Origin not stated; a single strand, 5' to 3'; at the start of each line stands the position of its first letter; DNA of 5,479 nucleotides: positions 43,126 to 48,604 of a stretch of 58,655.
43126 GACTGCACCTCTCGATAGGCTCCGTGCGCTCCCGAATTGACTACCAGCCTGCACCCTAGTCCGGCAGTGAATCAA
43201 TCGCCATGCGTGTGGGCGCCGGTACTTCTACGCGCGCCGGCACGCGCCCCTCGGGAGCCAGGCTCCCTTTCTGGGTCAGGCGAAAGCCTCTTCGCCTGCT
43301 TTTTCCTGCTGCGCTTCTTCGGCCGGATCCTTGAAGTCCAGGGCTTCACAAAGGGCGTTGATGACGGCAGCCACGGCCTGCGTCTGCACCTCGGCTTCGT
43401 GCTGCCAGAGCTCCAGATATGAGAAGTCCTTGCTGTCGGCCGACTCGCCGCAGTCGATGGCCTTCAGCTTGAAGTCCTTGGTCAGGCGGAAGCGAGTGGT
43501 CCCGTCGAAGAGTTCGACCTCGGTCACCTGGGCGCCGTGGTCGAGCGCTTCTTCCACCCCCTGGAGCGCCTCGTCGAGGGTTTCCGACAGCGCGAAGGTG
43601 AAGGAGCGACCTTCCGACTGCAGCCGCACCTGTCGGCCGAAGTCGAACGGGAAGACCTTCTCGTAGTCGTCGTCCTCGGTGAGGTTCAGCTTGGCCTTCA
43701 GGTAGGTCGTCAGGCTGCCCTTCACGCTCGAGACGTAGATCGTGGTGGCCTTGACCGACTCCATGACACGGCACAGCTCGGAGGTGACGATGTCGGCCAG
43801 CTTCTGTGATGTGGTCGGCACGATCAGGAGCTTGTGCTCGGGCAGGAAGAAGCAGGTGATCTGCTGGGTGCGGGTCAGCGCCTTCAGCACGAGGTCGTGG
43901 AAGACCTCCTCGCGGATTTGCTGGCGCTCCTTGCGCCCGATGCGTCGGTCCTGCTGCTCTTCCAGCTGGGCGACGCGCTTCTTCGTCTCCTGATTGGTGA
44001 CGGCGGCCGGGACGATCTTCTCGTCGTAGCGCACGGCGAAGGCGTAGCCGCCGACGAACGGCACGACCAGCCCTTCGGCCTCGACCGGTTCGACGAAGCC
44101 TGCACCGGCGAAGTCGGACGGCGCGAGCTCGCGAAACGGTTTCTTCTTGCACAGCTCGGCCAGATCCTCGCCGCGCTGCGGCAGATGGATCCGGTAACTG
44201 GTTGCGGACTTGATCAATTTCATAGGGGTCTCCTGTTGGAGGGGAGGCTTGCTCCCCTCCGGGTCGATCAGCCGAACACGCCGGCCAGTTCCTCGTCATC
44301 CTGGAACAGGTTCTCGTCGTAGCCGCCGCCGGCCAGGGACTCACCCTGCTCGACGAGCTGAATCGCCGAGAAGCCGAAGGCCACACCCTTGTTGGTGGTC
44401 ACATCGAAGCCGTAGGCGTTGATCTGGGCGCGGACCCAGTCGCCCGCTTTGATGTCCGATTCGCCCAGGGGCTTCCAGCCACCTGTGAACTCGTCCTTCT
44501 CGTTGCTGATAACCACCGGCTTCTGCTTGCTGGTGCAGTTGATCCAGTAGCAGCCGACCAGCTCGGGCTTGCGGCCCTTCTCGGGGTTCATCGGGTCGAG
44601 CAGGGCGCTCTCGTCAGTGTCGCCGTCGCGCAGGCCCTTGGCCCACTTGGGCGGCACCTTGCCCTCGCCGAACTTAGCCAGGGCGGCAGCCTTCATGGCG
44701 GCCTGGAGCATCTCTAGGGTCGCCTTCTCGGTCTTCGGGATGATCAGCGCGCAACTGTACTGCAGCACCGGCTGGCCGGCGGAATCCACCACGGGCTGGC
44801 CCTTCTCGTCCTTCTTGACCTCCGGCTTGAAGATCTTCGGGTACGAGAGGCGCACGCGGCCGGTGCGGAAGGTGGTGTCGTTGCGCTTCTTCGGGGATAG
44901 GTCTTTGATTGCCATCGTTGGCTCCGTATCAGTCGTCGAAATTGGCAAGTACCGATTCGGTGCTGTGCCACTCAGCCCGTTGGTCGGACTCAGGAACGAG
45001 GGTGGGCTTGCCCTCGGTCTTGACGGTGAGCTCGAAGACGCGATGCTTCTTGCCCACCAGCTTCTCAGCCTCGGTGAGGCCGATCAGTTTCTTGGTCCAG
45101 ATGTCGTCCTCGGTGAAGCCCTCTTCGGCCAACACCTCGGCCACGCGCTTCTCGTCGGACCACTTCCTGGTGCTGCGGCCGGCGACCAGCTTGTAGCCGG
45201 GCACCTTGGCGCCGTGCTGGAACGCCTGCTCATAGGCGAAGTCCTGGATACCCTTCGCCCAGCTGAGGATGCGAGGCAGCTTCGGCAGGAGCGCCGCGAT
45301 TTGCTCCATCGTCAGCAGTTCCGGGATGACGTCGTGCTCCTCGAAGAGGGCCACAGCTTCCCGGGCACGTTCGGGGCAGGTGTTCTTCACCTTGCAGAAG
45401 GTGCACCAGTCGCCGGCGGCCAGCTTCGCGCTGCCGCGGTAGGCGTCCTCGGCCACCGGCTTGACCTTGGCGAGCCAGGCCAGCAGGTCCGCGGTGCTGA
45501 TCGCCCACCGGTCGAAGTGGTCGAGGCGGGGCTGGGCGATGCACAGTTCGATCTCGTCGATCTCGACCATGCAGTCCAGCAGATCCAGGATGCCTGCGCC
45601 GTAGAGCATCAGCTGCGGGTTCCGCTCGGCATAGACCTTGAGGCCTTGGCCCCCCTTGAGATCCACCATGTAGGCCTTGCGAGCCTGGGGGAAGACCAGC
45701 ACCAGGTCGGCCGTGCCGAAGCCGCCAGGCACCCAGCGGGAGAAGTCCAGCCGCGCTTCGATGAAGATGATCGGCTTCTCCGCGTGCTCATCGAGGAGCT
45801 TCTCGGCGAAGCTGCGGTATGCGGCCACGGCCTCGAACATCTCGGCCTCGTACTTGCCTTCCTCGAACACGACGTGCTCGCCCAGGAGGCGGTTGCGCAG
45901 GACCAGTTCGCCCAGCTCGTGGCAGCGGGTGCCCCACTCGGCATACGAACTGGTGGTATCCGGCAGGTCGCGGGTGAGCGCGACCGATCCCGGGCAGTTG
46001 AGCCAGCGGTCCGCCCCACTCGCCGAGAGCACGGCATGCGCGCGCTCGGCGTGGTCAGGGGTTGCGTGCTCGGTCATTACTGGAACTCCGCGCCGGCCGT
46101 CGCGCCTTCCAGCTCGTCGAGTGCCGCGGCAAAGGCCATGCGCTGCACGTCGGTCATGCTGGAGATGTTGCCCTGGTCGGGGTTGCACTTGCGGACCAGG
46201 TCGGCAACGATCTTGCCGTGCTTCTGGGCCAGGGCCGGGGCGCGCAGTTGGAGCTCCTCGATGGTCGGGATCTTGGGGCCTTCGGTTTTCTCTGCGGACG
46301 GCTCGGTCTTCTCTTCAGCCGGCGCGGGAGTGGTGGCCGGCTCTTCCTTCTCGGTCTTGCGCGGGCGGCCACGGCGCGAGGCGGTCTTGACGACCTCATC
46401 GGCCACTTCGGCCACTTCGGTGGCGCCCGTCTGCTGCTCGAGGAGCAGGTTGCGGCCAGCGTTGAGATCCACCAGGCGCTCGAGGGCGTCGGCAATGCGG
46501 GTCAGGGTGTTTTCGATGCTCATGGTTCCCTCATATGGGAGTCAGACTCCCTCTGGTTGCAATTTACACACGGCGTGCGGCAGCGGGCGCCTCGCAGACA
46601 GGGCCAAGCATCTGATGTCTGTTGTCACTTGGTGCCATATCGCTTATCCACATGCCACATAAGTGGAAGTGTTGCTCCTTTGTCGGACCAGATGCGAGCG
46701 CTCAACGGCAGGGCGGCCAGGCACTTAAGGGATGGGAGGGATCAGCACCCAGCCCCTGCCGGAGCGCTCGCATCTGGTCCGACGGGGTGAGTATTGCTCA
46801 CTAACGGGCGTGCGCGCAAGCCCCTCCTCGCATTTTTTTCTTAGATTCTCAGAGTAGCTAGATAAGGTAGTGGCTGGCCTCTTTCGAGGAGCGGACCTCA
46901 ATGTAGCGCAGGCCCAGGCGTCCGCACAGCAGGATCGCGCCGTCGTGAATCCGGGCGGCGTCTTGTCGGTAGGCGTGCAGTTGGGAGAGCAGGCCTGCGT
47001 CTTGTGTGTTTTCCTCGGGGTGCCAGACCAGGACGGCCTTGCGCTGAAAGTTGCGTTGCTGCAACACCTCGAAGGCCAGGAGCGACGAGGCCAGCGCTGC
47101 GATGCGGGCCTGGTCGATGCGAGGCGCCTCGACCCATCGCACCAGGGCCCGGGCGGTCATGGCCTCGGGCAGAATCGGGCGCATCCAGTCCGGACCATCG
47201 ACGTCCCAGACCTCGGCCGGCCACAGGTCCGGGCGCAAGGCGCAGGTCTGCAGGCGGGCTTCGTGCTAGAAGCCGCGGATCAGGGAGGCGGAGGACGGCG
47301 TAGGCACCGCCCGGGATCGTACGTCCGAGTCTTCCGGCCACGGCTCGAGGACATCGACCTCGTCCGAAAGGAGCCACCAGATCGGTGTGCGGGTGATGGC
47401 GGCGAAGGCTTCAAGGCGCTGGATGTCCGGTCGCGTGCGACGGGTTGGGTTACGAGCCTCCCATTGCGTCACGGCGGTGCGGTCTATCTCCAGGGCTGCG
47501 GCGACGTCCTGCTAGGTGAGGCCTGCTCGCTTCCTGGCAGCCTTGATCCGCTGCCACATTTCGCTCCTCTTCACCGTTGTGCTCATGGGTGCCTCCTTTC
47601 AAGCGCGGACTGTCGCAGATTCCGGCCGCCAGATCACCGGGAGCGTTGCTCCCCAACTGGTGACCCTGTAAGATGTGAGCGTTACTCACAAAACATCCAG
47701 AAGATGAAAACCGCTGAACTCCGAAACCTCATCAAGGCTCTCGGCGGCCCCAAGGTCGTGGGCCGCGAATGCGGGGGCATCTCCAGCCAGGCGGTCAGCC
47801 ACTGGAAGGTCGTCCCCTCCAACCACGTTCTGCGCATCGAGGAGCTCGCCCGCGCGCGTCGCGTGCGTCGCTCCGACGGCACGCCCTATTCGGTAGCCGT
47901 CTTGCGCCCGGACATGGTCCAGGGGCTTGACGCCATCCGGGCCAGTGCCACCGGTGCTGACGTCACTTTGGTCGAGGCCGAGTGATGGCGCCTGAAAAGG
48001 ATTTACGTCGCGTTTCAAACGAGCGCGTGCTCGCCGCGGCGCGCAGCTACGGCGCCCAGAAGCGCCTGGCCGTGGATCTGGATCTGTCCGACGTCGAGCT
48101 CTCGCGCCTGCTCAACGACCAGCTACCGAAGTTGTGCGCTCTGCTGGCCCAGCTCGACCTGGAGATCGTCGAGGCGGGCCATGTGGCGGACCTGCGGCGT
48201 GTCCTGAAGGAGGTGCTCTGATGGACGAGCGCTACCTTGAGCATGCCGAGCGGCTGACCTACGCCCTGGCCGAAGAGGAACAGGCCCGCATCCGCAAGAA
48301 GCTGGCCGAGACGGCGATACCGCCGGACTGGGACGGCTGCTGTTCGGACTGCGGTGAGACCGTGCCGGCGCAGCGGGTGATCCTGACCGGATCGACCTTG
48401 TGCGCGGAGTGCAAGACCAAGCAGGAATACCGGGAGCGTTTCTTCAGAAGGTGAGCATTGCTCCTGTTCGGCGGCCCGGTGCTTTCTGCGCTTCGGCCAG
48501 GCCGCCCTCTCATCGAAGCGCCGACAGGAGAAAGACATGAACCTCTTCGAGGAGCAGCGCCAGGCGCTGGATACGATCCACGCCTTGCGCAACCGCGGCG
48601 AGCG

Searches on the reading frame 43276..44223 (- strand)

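Call 20: search_protein_families(library=pfam, max_evalue=0.01, proteins=[window:43276-44223:-])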
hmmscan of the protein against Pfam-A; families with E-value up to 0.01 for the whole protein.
window:43276-44223:- (315 aa): 1 family
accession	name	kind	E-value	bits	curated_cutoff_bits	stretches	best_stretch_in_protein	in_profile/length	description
PF04381.17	RdgC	-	1.8e-36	126.4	25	1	4-296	3-296/298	Putative exonuclease, RdgC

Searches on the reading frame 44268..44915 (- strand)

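Call 20: search_protein_families(library=pfam, max_evalue=0.01, proteins=[window:44268-44915:-])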
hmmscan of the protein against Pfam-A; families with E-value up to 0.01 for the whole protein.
window:44268-44915:- (215 aa): 1 family
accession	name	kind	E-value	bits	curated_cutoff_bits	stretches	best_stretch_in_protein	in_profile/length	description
PF10991.15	Enc34_ssDNA-bd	-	3.4e-30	105.4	26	1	17-208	4-170/176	Enterobacter phage Enc34, ssDNA-binding protein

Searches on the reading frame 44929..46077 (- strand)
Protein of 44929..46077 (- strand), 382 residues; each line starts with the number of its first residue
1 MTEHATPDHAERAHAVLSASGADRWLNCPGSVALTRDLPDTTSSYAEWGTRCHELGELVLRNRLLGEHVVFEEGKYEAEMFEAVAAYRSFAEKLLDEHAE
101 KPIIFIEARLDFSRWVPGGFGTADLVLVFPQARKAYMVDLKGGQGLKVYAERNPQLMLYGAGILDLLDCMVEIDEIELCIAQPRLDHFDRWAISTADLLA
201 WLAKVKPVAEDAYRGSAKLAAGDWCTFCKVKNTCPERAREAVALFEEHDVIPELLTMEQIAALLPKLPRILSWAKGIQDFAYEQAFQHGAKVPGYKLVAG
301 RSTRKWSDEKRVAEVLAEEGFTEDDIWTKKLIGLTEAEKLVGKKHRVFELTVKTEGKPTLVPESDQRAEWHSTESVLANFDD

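Call 20: search_protein_families(library=pfam, max_evalue=0.01, proteins=[window:44929-46077:-])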
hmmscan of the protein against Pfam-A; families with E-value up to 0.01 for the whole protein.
window:44929-46077:- (382 aa): 2 families
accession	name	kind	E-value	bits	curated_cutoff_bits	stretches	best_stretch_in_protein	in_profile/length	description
PF10926.14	DUF2800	-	1.7e-112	376.7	21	1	14-367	1-367/368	Protein of unknown function (DUF2800)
PF12705.13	PDDEXK_1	-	4.8e-07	30.4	22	1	18-235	3-247/247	PD-(D/E)XK nuclease superfamily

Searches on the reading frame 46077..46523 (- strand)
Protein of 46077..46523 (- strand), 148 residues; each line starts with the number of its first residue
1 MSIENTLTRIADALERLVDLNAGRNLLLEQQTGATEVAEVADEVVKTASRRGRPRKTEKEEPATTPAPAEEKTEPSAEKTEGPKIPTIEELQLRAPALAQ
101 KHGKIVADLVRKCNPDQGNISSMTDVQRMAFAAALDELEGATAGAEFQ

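Call 20: search_protein_families(library=pfam, max_evalue=0.01, proteins=[window:46077-46523:-])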
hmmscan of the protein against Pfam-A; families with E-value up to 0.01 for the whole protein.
window:46077-46523:- (148 aa): 0 families

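Call 33: search_protein_families(library=phrogs, max_evalue=0.001, proteins=[window:46077-46523:-])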
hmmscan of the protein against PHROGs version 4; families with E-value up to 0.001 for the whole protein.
window:46077-46523:- (148 aa): 1 family
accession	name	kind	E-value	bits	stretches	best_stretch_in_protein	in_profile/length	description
phrog_18562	-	unknown function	0.00098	20.7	0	34-135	49-144/151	-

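Call 41: search_protein_families(library=pfam, max_evalue=5, proteins=[window:46077-46523:-])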
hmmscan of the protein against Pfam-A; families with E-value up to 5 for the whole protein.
window:46077-46523:- (148 aa): 1 family
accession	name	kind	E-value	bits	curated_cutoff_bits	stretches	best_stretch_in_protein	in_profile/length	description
PF08751.17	TrwC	-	0.18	11.8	25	1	14-90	197-272/286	TrwC relaxase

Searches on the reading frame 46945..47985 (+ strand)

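Call 20: search_protein_families(library=pfam, max_evalue=0.01, proteins=[window:46945-47985:+])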
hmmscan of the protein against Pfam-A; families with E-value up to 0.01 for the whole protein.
window:46945-47985:+ (346 aa): 2 families
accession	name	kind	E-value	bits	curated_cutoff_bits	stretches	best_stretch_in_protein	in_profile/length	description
PF15943.11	YdaS_toxin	-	0.00013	22.2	30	1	259-311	1-55/65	Bacterial toxin YdaS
PF14549.12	P22_Cro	-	0.0099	16.1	30.2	0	261-300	4-43/60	DNA-binding transcriptional regulator Cro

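Call 33: search_protein_families(library=phrogs, max_evalue=0.001, proteins=[window:46945-47985:+])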
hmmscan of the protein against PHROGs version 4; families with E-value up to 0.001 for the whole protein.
window:46945-47985:+ (346 aa): 1 family
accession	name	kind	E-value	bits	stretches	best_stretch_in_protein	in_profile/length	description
phrog_35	-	transcription regulation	2.3e-06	28.8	1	249-300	68-122/181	transcriptional repressor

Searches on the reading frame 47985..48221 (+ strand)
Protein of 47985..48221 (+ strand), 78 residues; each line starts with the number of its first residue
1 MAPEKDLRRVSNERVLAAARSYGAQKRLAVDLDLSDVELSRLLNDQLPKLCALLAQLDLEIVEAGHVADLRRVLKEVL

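Call 21: search_protein_families(library=pfam, max_evalue=0.01, proteins=[window:47985-48221:+])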
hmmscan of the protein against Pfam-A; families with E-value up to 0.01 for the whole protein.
window:47985-48221:+ (78 aa): 0 families

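Call 33: search_protein_families(library=phrogs, max_evalue=0.001, proteins=[window:47985-48221:+])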
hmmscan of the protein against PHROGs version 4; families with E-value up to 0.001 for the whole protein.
window:47985-48221:+ (78 aa): 1 family
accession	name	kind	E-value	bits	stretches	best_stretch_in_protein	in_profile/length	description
phrog_725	-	transcription regulation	1.5e-05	25.8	1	14-68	18-72/101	CII-like regulator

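Call 41: search_protein_families(library=pfam, max_evalue=5, proteins=[window:47985-48221:+])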
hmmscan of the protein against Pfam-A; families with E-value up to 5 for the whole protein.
window:47985-48221:+ (78 aa): 2 families
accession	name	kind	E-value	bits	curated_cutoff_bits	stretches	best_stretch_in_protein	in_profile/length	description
PF05269.17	Phage_CII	-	0.076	13.7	21.3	1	23-74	24-74/91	Bacteriophage CII protein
PF05339.17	DUF739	-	0.076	13.6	27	1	21-47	15-41/69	Protein of unknown function (DUF739)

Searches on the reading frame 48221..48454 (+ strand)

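Call 21: search_protein_families(library=pfam, max_evalue=0.01, proteins=[window:48221-48454:+])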
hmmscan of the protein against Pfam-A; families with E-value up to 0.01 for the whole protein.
window:48221-48454:+ (77 aa): 1 family
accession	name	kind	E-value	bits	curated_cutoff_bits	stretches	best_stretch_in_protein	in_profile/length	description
PF01258.23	zf-dskA_traR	-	6.3e-07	29.7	24.9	1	39-70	4-36/36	Prokaryotic dksA/traR C4-type zinc finger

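Call 33: search_protein_families(library=phrogs, max_evalue=0.001, proteins=[window:48221-48454:+])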
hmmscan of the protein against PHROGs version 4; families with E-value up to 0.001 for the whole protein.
window:48221-48454:+ (77 aa): 1 family
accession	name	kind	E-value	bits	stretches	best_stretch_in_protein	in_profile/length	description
phrog_54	-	other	4.8e-08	34.2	1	17-75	13-71/75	DksA-like zinc-finger protein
